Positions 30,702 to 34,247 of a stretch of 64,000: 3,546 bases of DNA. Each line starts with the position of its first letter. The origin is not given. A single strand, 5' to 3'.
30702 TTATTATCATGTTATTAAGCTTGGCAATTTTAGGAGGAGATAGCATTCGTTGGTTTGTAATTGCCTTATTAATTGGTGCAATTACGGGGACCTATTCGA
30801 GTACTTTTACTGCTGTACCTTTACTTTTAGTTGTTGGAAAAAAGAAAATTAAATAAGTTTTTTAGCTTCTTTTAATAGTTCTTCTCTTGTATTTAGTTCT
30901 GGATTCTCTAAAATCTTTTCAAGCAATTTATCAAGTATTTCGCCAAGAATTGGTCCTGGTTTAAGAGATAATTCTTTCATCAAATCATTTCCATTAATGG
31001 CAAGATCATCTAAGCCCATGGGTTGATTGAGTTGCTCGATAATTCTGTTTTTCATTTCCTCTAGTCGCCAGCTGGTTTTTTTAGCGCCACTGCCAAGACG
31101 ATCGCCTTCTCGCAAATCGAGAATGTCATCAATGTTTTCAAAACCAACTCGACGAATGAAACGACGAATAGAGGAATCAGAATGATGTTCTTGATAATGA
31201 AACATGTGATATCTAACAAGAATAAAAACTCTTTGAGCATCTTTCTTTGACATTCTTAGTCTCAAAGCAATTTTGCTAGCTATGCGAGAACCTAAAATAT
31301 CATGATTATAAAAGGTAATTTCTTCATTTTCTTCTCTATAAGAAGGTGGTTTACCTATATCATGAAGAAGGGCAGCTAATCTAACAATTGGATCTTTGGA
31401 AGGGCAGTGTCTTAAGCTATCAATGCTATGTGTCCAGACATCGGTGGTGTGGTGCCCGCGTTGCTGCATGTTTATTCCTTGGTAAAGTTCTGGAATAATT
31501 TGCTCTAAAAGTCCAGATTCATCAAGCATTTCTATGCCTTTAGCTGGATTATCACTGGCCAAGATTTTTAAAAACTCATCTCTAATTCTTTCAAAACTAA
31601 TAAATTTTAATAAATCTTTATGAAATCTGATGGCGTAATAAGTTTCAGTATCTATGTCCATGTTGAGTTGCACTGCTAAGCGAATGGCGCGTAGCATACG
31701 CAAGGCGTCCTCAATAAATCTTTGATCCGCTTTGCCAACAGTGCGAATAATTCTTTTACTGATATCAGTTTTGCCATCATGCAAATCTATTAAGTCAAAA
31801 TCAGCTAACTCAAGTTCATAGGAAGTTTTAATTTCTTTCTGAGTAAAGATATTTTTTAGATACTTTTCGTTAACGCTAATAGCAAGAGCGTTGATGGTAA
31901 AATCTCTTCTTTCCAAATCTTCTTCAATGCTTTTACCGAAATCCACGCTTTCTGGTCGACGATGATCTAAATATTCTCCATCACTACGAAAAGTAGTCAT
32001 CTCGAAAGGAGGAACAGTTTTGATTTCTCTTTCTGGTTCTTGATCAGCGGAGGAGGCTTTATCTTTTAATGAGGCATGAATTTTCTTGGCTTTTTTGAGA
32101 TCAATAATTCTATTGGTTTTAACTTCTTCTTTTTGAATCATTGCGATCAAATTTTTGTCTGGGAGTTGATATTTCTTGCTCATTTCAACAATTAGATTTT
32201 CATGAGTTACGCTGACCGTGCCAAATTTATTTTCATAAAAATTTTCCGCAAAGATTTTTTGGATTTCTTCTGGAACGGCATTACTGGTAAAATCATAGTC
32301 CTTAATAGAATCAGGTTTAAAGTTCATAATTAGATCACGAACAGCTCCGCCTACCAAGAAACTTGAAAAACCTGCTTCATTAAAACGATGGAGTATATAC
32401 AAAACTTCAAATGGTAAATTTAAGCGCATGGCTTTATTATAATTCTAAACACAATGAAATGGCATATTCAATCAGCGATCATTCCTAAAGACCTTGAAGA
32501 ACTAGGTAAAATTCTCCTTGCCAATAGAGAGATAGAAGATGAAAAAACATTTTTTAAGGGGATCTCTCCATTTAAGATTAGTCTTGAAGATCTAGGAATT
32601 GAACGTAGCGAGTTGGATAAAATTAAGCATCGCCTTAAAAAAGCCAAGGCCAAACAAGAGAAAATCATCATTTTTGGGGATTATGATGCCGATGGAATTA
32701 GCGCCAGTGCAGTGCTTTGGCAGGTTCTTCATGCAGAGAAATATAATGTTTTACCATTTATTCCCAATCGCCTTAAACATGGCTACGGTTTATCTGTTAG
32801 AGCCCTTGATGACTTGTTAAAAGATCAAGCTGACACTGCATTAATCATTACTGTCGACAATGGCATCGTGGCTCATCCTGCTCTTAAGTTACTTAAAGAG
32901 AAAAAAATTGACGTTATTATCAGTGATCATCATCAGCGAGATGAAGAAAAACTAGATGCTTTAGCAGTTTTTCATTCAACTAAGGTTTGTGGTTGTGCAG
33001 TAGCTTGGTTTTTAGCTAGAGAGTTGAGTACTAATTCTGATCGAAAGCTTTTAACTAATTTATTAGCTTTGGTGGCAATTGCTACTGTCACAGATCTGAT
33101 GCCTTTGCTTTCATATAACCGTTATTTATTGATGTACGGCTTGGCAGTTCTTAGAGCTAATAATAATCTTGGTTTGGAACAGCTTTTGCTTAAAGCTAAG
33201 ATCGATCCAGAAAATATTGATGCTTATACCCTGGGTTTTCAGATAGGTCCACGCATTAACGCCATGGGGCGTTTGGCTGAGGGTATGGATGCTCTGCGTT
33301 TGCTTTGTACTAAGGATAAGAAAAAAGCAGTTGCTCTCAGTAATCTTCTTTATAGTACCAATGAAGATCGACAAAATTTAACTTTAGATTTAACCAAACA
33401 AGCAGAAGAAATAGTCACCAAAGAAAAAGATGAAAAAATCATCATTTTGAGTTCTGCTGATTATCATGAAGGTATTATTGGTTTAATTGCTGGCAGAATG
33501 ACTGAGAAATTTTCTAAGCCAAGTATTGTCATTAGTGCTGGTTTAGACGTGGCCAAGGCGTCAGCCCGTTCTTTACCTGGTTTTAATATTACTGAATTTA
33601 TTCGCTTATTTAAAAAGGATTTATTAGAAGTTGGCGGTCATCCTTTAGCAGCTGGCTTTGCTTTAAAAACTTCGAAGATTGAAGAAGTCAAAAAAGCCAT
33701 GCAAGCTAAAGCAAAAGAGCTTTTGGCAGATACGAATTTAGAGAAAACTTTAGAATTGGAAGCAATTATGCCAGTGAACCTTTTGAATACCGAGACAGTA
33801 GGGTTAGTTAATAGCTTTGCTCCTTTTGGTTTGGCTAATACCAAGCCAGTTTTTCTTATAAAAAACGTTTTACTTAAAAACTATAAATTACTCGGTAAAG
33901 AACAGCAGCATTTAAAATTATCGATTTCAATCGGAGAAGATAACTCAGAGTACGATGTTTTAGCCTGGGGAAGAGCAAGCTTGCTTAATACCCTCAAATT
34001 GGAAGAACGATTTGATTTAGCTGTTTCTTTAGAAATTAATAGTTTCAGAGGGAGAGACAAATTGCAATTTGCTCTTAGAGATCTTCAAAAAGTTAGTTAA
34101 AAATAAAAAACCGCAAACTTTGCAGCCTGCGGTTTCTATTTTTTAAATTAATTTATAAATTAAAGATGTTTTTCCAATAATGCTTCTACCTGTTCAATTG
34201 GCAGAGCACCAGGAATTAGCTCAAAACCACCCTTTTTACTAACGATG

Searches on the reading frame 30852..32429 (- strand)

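Call 44: search_protein_families(library=padloc, proteins=[window:30852-32429:-], max_evalue=0.01)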
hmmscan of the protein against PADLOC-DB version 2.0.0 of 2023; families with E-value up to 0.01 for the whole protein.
window:30852-32429:- (526 aa): 3 families
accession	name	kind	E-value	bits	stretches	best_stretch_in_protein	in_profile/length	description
PDLC01254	Cas3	-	1.3e-05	23.5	1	326-468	11-127/164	CAS-I; effector_G3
PDLC01378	Cas3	-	0.00014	20.3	1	346-422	35-100/174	CAS-I; effector_G3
PDLC01293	Cas10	-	0.0015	15.5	1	350-426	2-58/577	CAS-III; effector_LS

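Call 66: search_protein_families(library=pfam, proteins=[window:30852-32429:-], max_evalue=0.00001)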
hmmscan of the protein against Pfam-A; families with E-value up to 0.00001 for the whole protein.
window:30852-32429:- (526 aa): 4 families
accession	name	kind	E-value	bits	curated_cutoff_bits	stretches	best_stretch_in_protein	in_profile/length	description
PF01743.26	PolyA_pol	-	4.6e-27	95.3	23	2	136-229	60-126/126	Poly A polymerase head domain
PF12627.12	PolyA_pol_RNAbd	-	5.5e-20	71.3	22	1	256-315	1-60/64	Probable RNA and SrmB- binding site of polymerase A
PF13735.12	tRNA_NucTran2_2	-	3.2e-12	47.1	27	1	472-521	99-148/149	tRNA nucleotidyltransferase domain 2 putative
PF01966.28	HD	-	3.2e-09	37.5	22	1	346-413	24-90/116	HD domain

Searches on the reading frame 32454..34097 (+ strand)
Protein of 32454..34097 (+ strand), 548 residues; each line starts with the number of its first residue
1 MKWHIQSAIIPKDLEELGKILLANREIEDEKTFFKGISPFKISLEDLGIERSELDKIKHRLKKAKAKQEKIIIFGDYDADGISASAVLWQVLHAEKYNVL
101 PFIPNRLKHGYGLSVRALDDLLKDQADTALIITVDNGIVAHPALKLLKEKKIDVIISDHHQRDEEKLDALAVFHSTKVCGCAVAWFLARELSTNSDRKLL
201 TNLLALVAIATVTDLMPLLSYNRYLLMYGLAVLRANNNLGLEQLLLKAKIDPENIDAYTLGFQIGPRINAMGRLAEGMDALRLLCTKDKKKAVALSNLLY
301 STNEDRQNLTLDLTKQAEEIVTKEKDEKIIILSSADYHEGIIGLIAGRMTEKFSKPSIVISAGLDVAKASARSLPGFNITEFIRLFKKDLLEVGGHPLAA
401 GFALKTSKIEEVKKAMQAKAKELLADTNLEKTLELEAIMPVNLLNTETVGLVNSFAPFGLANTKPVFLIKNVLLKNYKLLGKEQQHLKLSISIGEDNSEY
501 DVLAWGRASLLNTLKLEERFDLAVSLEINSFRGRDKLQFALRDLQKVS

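Call 66: search_protein_families(library=pfam, proteins=[window:32454-34097:+], max_evalue=0.00001)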
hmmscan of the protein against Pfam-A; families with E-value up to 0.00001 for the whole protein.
window:32454-34097:+ (548 aa): 3 families
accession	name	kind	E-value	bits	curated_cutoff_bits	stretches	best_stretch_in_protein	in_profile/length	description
PF17768.7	RecJ_OB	-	4.2e-24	85.1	27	1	437-543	3-107/107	RecJ OB domain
PF01368.27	DHH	-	3.8e-22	79.3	28.1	1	70-211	1-125/125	DHH family, N-terminal domain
PF02272.25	DHHA1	-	1.3e-11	45.3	25.9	1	327-421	2-101/102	DHHA1 domain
